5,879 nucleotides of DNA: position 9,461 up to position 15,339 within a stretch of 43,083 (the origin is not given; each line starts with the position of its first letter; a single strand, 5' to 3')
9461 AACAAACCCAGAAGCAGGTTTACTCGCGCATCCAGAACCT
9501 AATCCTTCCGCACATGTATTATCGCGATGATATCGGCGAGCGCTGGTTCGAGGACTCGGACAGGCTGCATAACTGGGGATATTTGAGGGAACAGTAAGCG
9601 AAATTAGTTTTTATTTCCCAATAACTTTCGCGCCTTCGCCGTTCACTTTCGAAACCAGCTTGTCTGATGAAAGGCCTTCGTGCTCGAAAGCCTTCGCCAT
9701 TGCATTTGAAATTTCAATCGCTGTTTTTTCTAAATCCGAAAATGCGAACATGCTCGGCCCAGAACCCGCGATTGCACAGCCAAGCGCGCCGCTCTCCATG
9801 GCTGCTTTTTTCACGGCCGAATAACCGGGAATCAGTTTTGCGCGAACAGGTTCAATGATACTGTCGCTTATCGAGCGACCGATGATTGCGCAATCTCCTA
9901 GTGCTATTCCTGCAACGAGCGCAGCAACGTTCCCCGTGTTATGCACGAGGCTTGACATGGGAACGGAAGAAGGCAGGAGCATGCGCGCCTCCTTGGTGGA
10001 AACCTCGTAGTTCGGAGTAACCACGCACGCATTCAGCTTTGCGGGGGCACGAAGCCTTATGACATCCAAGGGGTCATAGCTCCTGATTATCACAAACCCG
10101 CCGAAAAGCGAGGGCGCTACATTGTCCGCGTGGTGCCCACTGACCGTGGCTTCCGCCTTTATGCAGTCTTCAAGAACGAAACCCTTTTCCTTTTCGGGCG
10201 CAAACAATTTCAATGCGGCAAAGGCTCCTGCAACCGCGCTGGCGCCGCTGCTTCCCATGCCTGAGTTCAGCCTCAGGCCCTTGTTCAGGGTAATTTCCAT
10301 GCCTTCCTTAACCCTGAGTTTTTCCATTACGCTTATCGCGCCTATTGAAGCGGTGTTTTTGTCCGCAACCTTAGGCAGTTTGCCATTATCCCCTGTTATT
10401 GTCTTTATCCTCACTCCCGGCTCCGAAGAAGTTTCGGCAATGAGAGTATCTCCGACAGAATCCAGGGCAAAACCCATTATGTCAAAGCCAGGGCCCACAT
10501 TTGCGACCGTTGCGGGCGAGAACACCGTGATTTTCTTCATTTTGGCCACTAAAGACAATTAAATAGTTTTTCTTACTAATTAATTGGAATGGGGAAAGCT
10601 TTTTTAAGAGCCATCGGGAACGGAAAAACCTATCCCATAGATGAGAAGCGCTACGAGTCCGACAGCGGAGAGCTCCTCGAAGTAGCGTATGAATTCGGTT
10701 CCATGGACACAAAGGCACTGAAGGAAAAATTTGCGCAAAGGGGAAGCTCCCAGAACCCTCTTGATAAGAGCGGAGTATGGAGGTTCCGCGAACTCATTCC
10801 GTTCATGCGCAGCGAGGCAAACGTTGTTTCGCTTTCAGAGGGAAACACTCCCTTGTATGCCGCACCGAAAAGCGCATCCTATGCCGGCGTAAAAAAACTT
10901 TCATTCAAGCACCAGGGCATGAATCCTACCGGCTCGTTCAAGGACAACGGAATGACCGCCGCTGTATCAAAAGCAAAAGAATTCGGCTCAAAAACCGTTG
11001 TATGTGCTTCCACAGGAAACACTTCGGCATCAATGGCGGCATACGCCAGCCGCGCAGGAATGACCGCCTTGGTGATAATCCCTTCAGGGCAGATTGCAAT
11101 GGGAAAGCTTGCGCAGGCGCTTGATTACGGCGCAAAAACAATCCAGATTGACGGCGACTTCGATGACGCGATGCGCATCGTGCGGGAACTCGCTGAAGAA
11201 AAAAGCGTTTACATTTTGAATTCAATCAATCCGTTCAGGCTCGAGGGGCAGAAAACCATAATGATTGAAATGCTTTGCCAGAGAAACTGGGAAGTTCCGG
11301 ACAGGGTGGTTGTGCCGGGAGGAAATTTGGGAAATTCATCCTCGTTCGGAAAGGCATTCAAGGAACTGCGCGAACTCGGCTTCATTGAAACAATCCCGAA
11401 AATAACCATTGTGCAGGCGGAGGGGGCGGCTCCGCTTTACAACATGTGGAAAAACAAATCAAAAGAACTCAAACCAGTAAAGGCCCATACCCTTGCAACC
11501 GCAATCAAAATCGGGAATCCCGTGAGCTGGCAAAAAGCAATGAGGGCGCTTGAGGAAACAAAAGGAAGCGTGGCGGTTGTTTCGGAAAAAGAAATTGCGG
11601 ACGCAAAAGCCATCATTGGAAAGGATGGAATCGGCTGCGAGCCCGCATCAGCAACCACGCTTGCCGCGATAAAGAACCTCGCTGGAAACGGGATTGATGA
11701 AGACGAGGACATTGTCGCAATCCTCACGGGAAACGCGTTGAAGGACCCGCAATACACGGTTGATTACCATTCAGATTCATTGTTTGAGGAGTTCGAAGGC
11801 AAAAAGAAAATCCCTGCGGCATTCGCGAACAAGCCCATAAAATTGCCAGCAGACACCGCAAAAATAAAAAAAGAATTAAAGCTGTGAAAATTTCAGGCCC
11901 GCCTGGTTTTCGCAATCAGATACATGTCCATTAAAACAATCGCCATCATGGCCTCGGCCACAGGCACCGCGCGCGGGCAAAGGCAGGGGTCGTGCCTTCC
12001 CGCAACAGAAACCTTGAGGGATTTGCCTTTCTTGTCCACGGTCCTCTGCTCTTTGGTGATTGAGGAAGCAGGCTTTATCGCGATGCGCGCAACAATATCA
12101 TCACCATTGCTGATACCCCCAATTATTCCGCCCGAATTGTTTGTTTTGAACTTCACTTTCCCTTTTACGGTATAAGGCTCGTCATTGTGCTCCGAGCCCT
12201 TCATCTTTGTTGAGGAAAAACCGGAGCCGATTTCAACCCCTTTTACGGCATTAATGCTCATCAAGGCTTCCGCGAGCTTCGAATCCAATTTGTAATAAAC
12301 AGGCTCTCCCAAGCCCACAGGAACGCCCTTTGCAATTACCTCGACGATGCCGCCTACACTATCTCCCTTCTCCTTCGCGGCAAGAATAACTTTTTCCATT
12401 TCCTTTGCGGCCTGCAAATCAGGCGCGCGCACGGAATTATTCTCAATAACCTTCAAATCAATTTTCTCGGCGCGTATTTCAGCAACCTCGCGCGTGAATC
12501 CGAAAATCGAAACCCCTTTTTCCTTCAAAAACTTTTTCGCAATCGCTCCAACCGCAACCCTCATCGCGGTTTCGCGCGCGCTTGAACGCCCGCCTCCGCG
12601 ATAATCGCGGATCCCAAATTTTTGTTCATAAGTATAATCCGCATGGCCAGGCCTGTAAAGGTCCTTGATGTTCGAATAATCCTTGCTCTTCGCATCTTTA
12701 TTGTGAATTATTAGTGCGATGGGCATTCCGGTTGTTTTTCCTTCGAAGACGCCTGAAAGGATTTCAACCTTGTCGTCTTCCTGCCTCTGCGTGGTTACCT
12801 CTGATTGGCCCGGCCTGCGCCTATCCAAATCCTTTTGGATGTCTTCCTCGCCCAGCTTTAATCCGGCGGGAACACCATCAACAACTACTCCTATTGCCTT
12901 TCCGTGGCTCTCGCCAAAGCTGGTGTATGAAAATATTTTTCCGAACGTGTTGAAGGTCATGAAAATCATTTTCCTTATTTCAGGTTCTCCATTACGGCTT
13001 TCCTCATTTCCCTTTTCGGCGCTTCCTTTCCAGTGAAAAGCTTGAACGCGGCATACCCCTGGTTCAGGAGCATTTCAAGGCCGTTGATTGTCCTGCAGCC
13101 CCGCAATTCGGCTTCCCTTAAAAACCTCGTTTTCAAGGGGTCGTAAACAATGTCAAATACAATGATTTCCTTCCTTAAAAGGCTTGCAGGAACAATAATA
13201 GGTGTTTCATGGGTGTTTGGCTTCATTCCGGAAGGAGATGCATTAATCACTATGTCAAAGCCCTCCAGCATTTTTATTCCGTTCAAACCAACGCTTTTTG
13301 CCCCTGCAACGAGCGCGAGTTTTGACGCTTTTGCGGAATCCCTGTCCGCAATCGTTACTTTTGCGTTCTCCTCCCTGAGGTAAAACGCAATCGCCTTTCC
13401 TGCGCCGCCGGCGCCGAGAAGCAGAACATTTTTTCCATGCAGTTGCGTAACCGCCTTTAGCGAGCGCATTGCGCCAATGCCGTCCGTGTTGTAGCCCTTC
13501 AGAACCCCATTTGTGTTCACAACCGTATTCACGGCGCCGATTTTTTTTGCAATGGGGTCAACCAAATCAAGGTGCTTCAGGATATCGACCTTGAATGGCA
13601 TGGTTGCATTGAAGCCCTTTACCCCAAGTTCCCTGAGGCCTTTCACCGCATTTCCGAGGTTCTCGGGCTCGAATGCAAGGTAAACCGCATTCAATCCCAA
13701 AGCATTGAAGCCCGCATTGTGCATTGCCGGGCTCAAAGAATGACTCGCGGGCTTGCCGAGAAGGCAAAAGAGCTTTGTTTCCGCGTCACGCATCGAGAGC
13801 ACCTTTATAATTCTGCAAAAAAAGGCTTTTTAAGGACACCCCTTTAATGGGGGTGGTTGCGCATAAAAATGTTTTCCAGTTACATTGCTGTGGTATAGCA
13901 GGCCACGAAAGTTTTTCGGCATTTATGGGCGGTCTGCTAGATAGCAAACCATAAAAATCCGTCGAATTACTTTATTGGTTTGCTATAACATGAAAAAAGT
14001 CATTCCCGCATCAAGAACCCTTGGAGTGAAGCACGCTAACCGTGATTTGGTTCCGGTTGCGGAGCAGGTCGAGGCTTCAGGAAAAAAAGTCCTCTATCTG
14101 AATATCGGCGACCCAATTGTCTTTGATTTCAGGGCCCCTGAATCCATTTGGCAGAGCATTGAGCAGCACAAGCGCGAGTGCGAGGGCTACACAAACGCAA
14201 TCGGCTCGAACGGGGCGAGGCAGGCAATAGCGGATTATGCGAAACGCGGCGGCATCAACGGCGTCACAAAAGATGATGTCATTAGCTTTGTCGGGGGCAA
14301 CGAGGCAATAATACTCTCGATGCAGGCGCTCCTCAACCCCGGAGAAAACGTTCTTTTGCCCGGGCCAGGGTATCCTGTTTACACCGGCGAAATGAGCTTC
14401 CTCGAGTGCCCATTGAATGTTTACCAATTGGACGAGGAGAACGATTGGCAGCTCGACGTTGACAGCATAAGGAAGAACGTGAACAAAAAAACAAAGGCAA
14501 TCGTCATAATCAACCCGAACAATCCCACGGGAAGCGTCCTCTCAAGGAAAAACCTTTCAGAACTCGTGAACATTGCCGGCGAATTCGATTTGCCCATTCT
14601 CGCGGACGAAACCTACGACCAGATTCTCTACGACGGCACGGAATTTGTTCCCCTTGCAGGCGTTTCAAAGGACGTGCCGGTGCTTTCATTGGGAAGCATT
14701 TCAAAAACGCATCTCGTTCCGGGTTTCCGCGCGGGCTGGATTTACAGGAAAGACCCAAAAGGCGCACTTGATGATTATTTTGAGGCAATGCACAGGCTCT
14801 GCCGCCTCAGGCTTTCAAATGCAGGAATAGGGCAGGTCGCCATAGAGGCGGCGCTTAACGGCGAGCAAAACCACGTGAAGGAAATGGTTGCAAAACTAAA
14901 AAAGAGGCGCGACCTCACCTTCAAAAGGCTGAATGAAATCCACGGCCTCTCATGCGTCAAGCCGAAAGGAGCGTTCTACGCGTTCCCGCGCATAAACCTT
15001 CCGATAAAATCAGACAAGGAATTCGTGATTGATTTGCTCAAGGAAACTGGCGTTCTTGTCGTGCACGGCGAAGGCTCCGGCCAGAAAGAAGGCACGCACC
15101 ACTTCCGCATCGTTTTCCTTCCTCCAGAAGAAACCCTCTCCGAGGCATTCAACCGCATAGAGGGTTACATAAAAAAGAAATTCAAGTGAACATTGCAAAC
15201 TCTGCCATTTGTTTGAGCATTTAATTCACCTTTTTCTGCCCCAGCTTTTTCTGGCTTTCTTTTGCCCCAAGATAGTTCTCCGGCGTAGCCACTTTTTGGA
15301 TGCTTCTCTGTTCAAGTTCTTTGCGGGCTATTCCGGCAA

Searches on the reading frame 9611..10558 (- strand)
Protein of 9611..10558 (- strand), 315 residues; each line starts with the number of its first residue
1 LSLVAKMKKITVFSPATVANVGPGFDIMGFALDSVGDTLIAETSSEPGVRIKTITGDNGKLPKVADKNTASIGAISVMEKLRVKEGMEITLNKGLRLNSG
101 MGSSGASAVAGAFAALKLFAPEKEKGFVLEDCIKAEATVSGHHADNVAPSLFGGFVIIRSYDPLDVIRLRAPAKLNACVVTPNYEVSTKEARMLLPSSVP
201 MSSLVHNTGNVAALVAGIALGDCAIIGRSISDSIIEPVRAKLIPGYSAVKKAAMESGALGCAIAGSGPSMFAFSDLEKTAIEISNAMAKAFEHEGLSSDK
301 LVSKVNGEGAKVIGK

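Call 67: search_protein_families(library=pfam, proteins=[window:9611-10558:-], max_evalue=0.00001)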
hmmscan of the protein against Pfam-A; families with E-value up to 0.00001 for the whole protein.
window:9611-10558:- (315 aa): 2 families
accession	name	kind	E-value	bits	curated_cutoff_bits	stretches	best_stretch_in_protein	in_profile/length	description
PF00288.32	GHMP_kinases_N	-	1.1e-11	45.2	22.3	1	74-154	6-87/87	GHMP kinases N terminal domain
PF08544.19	GHMP_kinases_C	-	2.2e-09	38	21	1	219-292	6-84/85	GHMP kinases C terminal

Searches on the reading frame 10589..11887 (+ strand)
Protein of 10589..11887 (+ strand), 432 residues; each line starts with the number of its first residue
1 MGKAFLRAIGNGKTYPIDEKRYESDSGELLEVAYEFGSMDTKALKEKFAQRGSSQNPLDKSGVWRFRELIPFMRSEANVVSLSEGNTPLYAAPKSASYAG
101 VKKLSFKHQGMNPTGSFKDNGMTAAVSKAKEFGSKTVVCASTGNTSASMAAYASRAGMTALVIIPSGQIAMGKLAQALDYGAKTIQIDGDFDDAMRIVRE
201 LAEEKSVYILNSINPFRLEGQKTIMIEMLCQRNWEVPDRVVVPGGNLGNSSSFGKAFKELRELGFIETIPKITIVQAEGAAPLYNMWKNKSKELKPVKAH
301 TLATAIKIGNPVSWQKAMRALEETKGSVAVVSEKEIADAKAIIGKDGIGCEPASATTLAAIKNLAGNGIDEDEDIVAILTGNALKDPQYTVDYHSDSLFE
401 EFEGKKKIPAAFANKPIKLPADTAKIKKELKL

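Call 67: search_protein_families(library=pfam, proteins=[window:10589-11887:+], max_evalue=0.00001)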
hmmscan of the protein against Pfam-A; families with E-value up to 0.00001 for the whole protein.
window:10589-11887:+ (432 aa): 1 family
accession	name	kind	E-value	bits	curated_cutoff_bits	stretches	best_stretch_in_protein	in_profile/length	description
PF00291.31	PALP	-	5.4e-66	223.3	35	1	80-381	1-295/295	Pyridoxal-phosphate dependent enzyme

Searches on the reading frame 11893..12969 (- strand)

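Call 67: search_protein_families(library=pfam, proteins=[window:11893-12969:-], max_evalue=0.00001)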
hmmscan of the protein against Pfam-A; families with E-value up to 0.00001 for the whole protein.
window:11893-12969:- (358 aa): 1 family
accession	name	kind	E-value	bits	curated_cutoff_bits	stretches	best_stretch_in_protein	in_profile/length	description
PF01264.26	Chorismate_synt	-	1.4e-146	487.8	27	1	13-351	1-327/327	Chorismate synthase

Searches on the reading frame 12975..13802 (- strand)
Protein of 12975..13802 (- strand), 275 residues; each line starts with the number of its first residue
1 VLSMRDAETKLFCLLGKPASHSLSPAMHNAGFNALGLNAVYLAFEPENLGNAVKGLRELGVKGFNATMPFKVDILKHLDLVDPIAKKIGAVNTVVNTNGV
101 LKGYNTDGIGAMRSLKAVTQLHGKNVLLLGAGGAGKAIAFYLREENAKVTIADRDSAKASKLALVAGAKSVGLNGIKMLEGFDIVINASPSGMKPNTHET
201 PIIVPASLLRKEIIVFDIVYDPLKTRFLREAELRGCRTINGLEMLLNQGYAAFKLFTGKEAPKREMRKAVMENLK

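Call 67: search_protein_families(library=pfam, proteins=[window:12975-13802:-], max_evalue=0.00001)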
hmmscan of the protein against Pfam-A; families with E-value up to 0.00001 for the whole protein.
window:12975-13802:- (275 aa): 3 families
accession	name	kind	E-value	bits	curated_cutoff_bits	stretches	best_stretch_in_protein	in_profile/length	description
PF08501.16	Shikimate_dh_N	-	5e-28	97.6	27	1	14-94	1-83/83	Shikimate dehydrogenase substrate binding domain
PF18317.6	SDH_C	-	1.1e-13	51.1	25.8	1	241-271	1-31/31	Shikimate 5'-dehydrogenase C-terminal domain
PF01488.26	Shikimate_DH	-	1.6e-09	38.4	24.3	1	117-191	6-85/138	Shikimate / quinate 5-dehydrogenase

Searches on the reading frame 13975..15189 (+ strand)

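Call 67: search_protein_families(library=pfam, proteins=[window:13975-15189:+], max_evalue=0.00001)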
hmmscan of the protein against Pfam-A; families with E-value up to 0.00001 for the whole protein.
window:13975-15189:+ (404 aa): 1 family
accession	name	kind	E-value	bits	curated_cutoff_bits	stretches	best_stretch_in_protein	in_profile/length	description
PF00155.27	Aminotran_1_2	-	2.7e-60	204.9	19.7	1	38-395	2-361/361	Aminotransferase class I and II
